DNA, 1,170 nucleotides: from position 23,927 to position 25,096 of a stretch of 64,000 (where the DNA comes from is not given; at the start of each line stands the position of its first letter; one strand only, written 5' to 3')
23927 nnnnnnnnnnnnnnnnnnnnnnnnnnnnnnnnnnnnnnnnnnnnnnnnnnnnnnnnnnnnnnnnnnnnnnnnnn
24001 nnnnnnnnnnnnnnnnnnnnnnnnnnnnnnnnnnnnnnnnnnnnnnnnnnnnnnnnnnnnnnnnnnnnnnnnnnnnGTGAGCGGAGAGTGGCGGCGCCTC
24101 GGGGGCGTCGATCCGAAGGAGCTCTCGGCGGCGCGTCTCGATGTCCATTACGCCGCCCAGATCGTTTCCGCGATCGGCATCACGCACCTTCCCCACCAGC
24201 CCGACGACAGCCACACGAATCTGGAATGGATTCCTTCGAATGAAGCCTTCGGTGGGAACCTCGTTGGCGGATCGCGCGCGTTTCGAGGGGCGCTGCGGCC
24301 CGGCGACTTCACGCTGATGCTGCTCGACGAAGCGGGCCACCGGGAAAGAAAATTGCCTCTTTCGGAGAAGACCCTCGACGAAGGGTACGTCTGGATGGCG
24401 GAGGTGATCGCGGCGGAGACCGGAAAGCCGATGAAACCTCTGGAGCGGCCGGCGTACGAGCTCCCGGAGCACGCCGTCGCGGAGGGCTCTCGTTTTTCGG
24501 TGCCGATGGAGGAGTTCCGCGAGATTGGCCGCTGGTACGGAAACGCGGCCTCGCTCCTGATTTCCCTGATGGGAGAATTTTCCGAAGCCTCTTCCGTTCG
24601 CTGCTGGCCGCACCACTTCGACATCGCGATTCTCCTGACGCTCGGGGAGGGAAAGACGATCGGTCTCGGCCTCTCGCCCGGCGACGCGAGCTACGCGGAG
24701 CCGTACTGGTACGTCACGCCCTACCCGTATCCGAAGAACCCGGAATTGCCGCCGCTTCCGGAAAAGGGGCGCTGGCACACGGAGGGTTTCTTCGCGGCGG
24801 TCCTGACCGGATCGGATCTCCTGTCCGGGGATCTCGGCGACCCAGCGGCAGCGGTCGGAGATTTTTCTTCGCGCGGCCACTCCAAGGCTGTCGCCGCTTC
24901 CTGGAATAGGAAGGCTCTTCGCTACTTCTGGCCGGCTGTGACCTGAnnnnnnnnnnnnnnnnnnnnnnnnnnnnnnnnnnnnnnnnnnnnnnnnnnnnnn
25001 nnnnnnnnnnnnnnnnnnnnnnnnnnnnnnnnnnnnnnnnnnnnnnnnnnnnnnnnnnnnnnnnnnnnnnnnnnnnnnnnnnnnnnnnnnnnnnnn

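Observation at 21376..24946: Three-gene cassette: PLP decarboxylase, Rieske-[2Fe-2S]/FMN-reductase fusion, hypothetical protein, all translationally coupled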

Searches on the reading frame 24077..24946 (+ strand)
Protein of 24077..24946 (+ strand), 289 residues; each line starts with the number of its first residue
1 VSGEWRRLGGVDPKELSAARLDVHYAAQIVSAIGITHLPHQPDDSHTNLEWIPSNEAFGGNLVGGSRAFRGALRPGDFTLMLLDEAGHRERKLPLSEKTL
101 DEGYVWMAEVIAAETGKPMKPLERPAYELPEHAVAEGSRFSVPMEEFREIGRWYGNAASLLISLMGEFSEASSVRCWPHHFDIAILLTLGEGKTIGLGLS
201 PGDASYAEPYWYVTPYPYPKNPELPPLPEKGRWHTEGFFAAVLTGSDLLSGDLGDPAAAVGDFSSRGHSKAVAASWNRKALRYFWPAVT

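Call 6: search_protein_families(library=pfam, proteins=[window:24077-24946:+], max_evalue=0.01)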
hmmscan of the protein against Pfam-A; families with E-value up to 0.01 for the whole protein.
window:24077-24946:+ (289 aa): 1 family
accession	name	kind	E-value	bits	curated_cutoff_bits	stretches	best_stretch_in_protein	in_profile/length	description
PF19459.4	DUF5996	-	0.00026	20.7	25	1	195-282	209-295/296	Family of unknown function (DUF5996)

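Call 7: search_protein_families(library=ncbifam, proteins=[window:24077-24946:+], max_evalue=0.01)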
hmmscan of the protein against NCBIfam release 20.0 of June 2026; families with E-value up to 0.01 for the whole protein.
window:24077-24946:+ (289 aa): 0 families

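Call 26: search_solved_structures(query=window:24077-24946:+, max_evalue=1)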
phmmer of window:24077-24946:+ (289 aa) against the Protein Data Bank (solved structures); distinct sequences matched with E-value up to 1: 0.

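Call 30: find_homologous_proteins(query=window:24077-24946:+)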
Query window:24077-24946:+ (289 aa): 1040 proteins with E <= 0.001 among 8000 candidates; the best 120 are listed.
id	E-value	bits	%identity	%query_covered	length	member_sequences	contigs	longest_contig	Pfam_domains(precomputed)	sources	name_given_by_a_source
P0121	2.8e-152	524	89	88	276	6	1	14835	-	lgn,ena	-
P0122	6.1e-150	517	88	87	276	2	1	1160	-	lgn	-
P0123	2.5e-134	465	80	87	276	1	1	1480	-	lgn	-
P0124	7.0e-133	461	80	87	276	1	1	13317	-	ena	-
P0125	8.5e-125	434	74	87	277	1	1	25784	-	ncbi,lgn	ncbi:MAG: hypothetical protein ACRD16_13135 [Thermoanaerobaculia bacterium]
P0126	1.7e-116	407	69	87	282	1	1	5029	-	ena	-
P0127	2.4e-114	400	69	87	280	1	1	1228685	-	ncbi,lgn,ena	-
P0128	4.4e-111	389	68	87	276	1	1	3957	-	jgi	jgi:hypothetical protein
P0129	9.6e-110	385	69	87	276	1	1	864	-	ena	-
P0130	6.2e-105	369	65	87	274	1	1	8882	-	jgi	jgi:hypothetical protein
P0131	2.9e-89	317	58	85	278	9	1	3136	-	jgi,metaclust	metaclust:\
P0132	1.9e-85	305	56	85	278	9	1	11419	-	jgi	-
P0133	5.7e-84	300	56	87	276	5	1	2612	PF19459.5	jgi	-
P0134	2.5e-83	298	53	91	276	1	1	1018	-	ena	-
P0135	5.3e-83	297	55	85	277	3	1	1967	-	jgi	-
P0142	1.4e-79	286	54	87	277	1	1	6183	PF19459.5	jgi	jgi:hypothetical protein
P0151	6.4e-73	264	52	87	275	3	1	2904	PF19459.5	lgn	-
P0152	2.1e-72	262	48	90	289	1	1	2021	PF19459.5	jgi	jgi:hypothetical protein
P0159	8.0e-71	257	50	86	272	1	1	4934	PF19459.5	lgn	-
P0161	2.8e-70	255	48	92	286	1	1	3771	PF19459.5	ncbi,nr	ncbi:MAG: hypothetical protein O6922_06475 [Chloroflexi bacterium]|nr:hypothetical protein [Chlorofl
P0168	3.5e-69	252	51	87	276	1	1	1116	PF19459.5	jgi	jgi:hypothetical protein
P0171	7.3e-69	250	47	90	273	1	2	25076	PF19459.5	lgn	-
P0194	2.6e-66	242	49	85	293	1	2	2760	PF19459.5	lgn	-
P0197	5.0e-66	241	48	86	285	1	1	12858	PF19459.5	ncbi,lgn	-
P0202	1.1e-65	240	46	85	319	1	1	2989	PF19459.5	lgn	-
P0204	1.9e-65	239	46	91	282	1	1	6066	PF19459.5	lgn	-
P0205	2.0e-65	239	45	91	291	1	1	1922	PF19459.5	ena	-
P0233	1.1e-63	233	48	86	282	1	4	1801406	PF19459.5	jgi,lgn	-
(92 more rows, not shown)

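Call 42: search_protein_families(library=pfam, alignment_id=A3, max_evalue=0.01)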
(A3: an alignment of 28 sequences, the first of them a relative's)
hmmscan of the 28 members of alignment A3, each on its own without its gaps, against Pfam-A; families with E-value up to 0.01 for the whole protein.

A. member 1, P0121 (276 aa): 0 families

B. families by the number of members that match (of 28 scanned): 4 families
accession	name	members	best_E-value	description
PF19459.4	DUF5996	14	1.6e-07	Family of unknown function (DUF5996)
PF09348.15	DUF1990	1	0.0008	Domain of unknown function (DUF1990)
PF04686.18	SsgA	1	0.001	Streptomyces sporulation and cell division protein, SsgA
PF13374.12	TPR_10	1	0.0049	Tetratricopeptide repeat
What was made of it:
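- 24077..24909 (+): Third gene: DUF5996-like protein, 276 aa after removing two extra bases. The as-sequenced ORF runs to 24946. GTG start overlaps the fusion stop (GTGA). Weak PF19459 match (calls 6, 42).
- On Three-component Rieske oxygenase system: The third protein gives no Ring_hydroxyl-type Pfam hit (calls 6, 42).
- On DUF5996 (PF19459): 14/28 relatives match weakly (call 42).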

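Call 47: predict_structure(alignment_id=A3)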
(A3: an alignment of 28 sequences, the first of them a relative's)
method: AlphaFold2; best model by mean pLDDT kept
length: 276 residues; sequences in the alignment: 28
mean_pLDDT: 93.4   pTM: 0.91
mean pLDDT of the five models: 93.4, 93.2, 92.6, 92.5, 92.5
residues with pLDDT >= 90: 237; 70-90: 34; 50-70: 3; < 50: 2
segments of 3 or more residues with pLDDT < 50: none
pLDDT, mean of each block of 10 residues (from residue 1): 82 96 96 92 78 93 92 97 87 97 98 94 90 96 94 97 92 89 94 96 95 96 95 96 98 96 98 90
secondary structure, 60 per line:
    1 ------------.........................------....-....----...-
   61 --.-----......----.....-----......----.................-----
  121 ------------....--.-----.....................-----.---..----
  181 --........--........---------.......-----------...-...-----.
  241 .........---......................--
elements in order: H13-37 H44-47 E49-52 E57-59 E69-74 E79-83 E89-94 H100-115 H133-136 H145-165 E183-190 E193-200 E210-216 E232-234 E240-244 H245-249 H253-274
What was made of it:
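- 24077..24909 (+): AF2 model pLDDT 93.4 (call 47).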

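Call 50: fold_search(model_id=the predicted structure, library=pdb)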
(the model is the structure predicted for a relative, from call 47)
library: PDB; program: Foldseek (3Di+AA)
matches with E <= 10: 308; with E <= 0.001: 0
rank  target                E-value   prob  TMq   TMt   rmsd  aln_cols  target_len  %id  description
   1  5xqi_A                1.1e-02  0.08  0.11  0.11  24.6       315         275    8  Crystal structure of full-length human Rogdi (released 2017-07-12)
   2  3vx7_B                8.0e-02  0.75  0.23  0.36   7.0       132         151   11  Crystal structure of Kluyveromyces marxianus Atg7NTD-Atg10 complex (released 2012-11-14)
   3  4v12                  5.3e-01  0.02  0.13  0.11  20.0       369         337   10  Crystal structure of the MSMEG_6754 dehydratase from Mycobacterium smegmatis (released 2015-03-18)
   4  8p8k_AAA              5.9e-01  0.01  0.10  0.10  15.8       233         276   10  Acyl-ACP thioesterase from Lemna paucicostata in complex with a thiazolopyridine (released 2023-09-20)
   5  5mmq_B                7.0e-01  0.04  0.12  0.15  16.7       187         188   10  ABA RECEPTOR FROM CITRUS, CSPYL1 (released 2017-08-02)
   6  3khp_A                9.2e-01  0.02  0.14  0.13  18.6       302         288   12  Crystal structure of a possible dehydrogenase from Mycobacterium tuberculosis at 2.3A resolution (released 2009-12-01)
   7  5uw7_B                9.2e-01  0.02  0.08  0.05  14.1       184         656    6  PCY1 Y481F Variant in Complex with Follower Peptide (released 2017-05-31)
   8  5uw5_B                9.7e-01  0.04  0.10  0.05  14.2       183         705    5  PCY1 H695A Variant in Complex with Follower Peptide (released 2017-05-31)
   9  6y2s_A                9.7e-01  0.02  0.10  0.09  18.8       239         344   10  Escherichia coli R318A RnlA endoribonuclease (single alanine mutant of RnlA) (released 2021-03-31)
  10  7zty                  9.7e-01  0.02  0.11  0.10  15.7       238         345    9  Structure of Vps39 N-terminal domain from Chaetomium thermophilum (released 2022-09-21)
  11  7pe3_A                1.1e+00  0.02  0.08  0.13  16.7       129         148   11  Pseudo-atomic model of the tetrahedral 24mer of Hsp17 from Caenorhabditis elegans (released 2022-12-14)
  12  3sy9_C                1.2e+00  0.04  0.13  0.11  15.1       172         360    9  Crystal structure of Pseudomonas aeruginosa OccD2 (OpdC) (released 2012-02-08)
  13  5o3u_B                1.2e+00  0.04  0.10  0.05  13.9       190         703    5  Structural characterization of the fast and promiscuous macrocyclase from plant - PCY1-S562A bound to Presegetalin F1 (released 2018-02-07)
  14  7eva                  1.3e+00  0.08  0.13  0.25  13.9       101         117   10  Structure of molecular chaperone SycE of Yersinia enterocolitica (released 2022-05-25)
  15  1ttw_A                1.3e+00  0.07  0.14  0.26  12.5       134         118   10  Crystal structure of the Yersinia Pestis type III secretion chaperone SycH in complex with a stable fragment of YscM2 (released 2004-08-31)
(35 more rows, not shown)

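Call 51: find_related_loci(query=A3, collection=metagenome_contigs, flank=6000)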
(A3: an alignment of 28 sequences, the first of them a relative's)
Query A3 (276 aa) in metagenome_contigs; peptide patterns used: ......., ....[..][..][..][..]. (x = any residue, [..] = any of these).
600 stretches matched a pattern (row limit reached: there are more); 585 encode a relative of the query (tblastn E <= 1e-3); the best 80 are kept; 80 distinct loci.
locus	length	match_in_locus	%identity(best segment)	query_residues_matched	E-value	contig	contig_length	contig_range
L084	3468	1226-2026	55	5-271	1e-91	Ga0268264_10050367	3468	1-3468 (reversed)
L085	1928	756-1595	47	1-272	4e-77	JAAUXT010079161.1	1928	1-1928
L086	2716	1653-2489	47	2-274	1e-74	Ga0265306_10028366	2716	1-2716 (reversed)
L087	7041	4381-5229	44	1-274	3e-73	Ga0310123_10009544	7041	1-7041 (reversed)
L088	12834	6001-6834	45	4-274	7e-73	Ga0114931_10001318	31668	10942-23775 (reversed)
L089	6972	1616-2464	45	1-274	1e-70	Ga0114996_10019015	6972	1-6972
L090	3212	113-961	45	1-274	6e-71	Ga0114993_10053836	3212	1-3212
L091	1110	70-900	46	5-272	5e-75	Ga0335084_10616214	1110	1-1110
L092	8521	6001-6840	44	4-276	1e-67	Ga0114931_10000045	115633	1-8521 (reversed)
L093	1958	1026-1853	42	5-273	6e-70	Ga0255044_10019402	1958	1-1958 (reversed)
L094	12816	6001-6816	45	1-272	1e-67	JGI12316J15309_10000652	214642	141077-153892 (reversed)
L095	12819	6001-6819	44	1-273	2e-67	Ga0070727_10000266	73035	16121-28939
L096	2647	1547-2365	44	5-271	1e-67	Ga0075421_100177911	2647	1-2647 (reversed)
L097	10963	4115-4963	43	1-274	1e-66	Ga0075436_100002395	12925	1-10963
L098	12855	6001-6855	44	1-272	7e-66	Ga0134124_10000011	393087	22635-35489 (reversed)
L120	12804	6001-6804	42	5-271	1e-60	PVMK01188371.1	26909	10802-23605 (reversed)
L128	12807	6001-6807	41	5-272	3e-59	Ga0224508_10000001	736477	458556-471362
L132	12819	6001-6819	48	5-272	1e-66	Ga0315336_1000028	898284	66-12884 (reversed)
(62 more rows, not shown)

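Call 56: search_protein_families(library=pfam, proteins=[L132:6851-8815:+, L132:4259-5998:+, L094:6830-8464:+, L094:3802-5988:+, L088:4385-6001:+, L120:2380-4341:+, L128:4355-5998:+], max_evalue=0.001)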
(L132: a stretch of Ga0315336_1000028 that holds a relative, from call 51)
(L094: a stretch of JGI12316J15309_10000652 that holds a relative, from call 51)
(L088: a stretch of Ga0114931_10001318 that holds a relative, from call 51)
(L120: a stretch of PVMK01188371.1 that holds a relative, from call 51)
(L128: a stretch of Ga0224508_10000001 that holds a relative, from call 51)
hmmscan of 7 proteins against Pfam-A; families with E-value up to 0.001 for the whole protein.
L132:6851-8815:+ (654 aa): 4 families
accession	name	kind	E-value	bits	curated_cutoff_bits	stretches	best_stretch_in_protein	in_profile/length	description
PF02775.26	TPP_enzyme_C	-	2.6e-33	115.4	21.9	1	495-647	1-151/151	Thiamine pyrophosphate enzyme, C-terminal TPP binding domain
PF00205.28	TPP_enzyme_M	-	5.6e-33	114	30.4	1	306-433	2-137/137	Thiamine pyrophosphate enzyme, central domain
PF02776.23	TPP_enzyme_N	-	7e-33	113.4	26.8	1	113-230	2-117/119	Thiamine pyrophosphate enzyme, N-terminal TPP binding domain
PF00355.32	Rieske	-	5.8e-15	55.4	20.3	1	7-79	2-74/88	Rieske [2Fe-2S] domain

L132:4259-5998:+ (579 aa): 3 families
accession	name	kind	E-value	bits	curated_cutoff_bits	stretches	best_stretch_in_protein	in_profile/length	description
PF01645.23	Glu_synthase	-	1.9e-91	307.4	20.4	1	242-548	59-368/369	Conserved region in glutamate synthase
PF00355.32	Rieske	-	9.9e-10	38.7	20.3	1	46-117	4-73/88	Rieske [2Fe-2S] domain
PF01070.24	FMN_dh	-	5.4e-09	36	24.9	1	400-496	230-314/350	FMN-dependent dehydrogenase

L094:6830-8464:+ (544 aa): 4 families
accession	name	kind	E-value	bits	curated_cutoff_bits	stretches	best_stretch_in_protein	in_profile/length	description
PF01645.23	Glu_synthase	-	1.5e-90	304.5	20.4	1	189-512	40-367/369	Conserved region in glutamate synthase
PF00355.32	Rieske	-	1.1e-12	48.1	20.3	1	11-94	3-87/88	Rieske [2Fe-2S] domain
PF01070.24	FMN_dh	-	4.3e-08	33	24.9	1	397-461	254-314/350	FMN-dependent dehydrogenase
PF00478.31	IMPDH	-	0.00012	21.7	25.6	1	396-448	186-235/345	IMP dehydrogenase / GMP reductase domain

L094:3802-5988:+ (728 aa): 6 families
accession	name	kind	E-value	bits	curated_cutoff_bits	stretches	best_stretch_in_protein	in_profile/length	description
PF02775.26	TPP_enzyme_C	-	3.3e-34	118.3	21.9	1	569-721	1-151/151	Thiamine pyrophosphate enzyme, C-terminal TPP binding domain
PF00205.28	TPP_enzyme_M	-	1.8e-32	112.3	30.4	1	378-504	1-135/137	Thiamine pyrophosphate enzyme, central domain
PF02776.23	TPP_enzyme_N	-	3.6e-32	111.1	26.8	1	186-304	2-118/119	Thiamine pyrophosphate enzyme, N-terminal TPP binding domain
PF00355.32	Rieske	-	2.8e-15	56.4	20.3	1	81-155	2-76/88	Rieske [2Fe-2S] domain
PF13806.12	Rieske_2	-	2.2e-05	24.8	27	1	80-175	1-103/104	Rieske-like [2Fe-2S] domain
PF22543.2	Rieske_4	-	0.00014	22.6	28.4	1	101-146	20-69/119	Soluble Rieske-type ferredoxin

L088:4385-6001:+ (538 aa): 4 families
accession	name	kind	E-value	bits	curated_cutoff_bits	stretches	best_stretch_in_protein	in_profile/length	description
PF01645.23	Glu_synthase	-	8.4e-92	308.6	20.4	1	199-506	57-367/369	Conserved region in glutamate synthase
PF00355.32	Rieske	-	3.1e-11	43.5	20.3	1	3-76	2-73/88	Rieske [2Fe-2S] domain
PF01070.24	FMN_dh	-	1.3e-06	28.2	24.9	1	359-455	230-314/350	FMN-dependent dehydrogenase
PF00478.31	IMPDH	-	6e-05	22.6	25.6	1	366-441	164-234/345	IMP dehydrogenase / GMP reductase domain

L120:2380-4341:+ (653 aa): 6 families
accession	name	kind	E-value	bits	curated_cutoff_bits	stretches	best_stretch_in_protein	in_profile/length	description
PF00205.28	TPP_enzyme_M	-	3e-34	118.1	30.4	1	305-430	1-134/137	Thiamine pyrophosphate enzyme, central domain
PF02775.26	TPP_enzyme_C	-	4.7e-33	114.6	21.9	1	494-646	1-151/151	Thiamine pyrophosphate enzyme, C-terminal TPP binding domain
PF02776.23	TPP_enzyme_N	-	5.2e-32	110.6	26.8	1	114-231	2-117/119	Thiamine pyrophosphate enzyme, N-terminal TPP binding domain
PF00355.32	Rieske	-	4.2e-16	59.1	20.3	1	8-80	2-74/88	Rieske [2Fe-2S] domain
PF22543.2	Rieske_4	-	4.2e-05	24.2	28.4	1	26-73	18-69/119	Soluble Rieske-type ferredoxin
PF13806.12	Rieske_2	-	5.8e-05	23.4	27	1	8-103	2-103/104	Rieske-like [2Fe-2S] domain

L128:4355-5998:+ (547 aa): 5 families
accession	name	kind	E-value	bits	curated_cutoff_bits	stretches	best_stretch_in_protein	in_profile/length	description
PF01645.23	Glu_synthase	-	3.5e-93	313.2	20.4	1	208-514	58-367/369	Conserved region in glutamate synthase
PF00355.32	Rieske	-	5.6e-11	42.7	20.3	1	12-83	3-74/88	Rieske [2Fe-2S] domain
PF01070.24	FMN_dh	-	8.4e-07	28.8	24.9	1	367-463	230-314/350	FMN-dependent dehydrogenase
PF00478.31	IMPDH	-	1.1e-05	25.1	25.6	0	400-450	188-235/345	IMP dehydrogenase / GMP reductase domain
PF04898.20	Glu_syn_central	-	0.00068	19.6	22.8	0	359-450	132-217/277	Glutamate synthase central domain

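Call 63: search_protein_families(library=pfam, proteins=[L094:1046-2266:+, L094:2271-3440:+, L094:8481-9731:+, L094:10831-12171:+, L094:388-996:+, L128:1508-2215:+, L128:725-1291:+, L128:7783-8577:-, L128:8972-10078:-, L128:10035-12047:-], max_evalue=0.001)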
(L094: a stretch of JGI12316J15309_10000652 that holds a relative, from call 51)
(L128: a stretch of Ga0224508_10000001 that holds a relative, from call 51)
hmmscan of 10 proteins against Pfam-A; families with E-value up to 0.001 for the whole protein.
L094:1046-2266:+ (406 aa): 3 families
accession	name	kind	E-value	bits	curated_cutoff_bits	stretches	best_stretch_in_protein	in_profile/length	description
PF00175.26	NAD_binding_1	-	8.4e-17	62.2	22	1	276-385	1-107/109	Oxidoreductase NAD-binding domain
PF00111.32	Fer2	-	2.7e-13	50.1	21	1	39-114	3-77/77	2Fe-2S iron-sulfur cluster binding domain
PF00970.30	FAD_binding_6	-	3.6e-10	40.5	21.1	1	204-265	44-97/99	Oxidoreductase FAD-binding domain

L094:2271-3440:+ (389 aa): 1 family
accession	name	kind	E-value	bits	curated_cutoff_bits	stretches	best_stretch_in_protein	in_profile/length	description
PF02424.20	ApbE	-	1e-92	310.9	25.6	1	79-360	1-266/266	ApbE family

L094:8481-9731:+ (416 aa): 1 family
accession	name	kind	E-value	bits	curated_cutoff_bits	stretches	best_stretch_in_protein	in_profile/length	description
PF00999.27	Na_H_Exchanger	-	7.5e-44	150.5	26.2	1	13-389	3-371/375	Sodium/hydrogen exchanger, transmembrane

L094:10831-12171:+ (446 aa): 3 families
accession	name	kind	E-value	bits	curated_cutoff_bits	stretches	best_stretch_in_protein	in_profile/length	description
PF00108.29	Thiolase_N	-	1.6e-69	234.6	26.4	1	55-313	2-258/260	Thiolase, N-terminal domain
PF02803.24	Thiolase_C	-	1.1e-47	161.1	27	1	322-443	1-122/123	Thiolase, C-terminal domain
PF00109.32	ketoacyl-synt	-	7.4e-07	29.5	20.8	1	136-171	169-204/252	Beta-ketoacyl synthase, N-terminal domain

L094:388-996:+ (202 aa): 1 family
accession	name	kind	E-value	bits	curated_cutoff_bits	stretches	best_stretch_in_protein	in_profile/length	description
PF02508.19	Rnf-Nqr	-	9.8e-58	195.5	23.8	1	4-200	1-173/174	Rnf-Nqr subunit, membrane protein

L128:1508-2215:+ (235 aa): 1 family
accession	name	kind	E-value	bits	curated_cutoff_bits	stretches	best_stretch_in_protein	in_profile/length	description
PF01553.26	Acyltransferase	-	5.6e-13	49.3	23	1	51-159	13-127/132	Acyltransferase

L128:725-1291:+ (188 aa): 0 families

L128:7783-8577:- (264 aa): 0 families

L128:8972-10078:- (368 aa): 1 family
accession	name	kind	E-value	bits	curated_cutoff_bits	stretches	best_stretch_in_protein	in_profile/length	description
PF00490.27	ALAD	-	1.6e-136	455.1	24.6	1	46-364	2-316/317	Delta-aminolevulinic acid dehydratase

L128:10035-12047:- (670 aa): 1 family
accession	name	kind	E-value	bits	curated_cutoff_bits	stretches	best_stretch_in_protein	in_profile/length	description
PF07715.20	Plug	-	3.2e-13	50.6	23.9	1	61-148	21-107/107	TonB-dependent Receptor Plug Domain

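Call 70: search_solved_structures(query=A3, max_evalue=10)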
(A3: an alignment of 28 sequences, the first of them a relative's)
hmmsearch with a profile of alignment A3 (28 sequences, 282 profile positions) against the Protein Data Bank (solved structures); distinct sequences matched with E-value up to 10: 0.
